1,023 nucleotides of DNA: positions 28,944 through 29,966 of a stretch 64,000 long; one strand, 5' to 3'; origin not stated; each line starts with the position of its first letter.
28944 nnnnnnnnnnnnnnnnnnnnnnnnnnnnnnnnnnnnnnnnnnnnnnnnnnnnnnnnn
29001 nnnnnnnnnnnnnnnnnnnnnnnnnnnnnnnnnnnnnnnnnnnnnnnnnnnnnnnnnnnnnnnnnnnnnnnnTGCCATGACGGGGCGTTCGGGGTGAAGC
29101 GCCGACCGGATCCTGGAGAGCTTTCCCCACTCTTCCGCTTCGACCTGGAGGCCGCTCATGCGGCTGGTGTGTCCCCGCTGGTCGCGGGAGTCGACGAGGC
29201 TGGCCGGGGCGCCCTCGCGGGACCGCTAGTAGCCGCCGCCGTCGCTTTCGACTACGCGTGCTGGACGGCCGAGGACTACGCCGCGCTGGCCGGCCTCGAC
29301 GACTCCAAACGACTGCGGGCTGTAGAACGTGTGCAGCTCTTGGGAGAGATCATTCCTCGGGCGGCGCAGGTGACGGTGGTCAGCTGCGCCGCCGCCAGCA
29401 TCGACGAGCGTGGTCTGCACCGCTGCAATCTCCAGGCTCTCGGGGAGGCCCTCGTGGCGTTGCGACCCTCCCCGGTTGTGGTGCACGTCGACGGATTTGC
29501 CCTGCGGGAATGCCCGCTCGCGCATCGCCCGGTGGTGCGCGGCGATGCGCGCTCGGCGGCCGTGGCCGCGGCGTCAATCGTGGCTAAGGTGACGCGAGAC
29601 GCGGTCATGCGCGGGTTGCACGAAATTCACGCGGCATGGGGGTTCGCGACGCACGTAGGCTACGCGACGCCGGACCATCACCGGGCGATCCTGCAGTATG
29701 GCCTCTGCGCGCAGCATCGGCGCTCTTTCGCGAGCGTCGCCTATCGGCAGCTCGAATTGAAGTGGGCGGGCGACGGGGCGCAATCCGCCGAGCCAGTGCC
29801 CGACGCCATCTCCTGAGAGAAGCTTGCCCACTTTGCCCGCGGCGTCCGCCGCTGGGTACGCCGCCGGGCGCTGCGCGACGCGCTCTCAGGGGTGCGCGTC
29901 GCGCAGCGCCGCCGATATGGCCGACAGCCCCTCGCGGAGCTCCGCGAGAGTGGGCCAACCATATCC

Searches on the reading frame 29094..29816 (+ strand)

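Call 11: search_protein_families(library=pfam, proteins=[window:29094-29816:+], max_evalue=0.001)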
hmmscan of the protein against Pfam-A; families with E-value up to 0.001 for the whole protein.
window:29094-29816:+ (240 aa): 1 family
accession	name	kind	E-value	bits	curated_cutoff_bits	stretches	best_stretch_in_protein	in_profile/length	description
PF01351.25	RNase_HII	-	2.4e-32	112.9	25.8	1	31-214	1-198/199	Ribonuclease HII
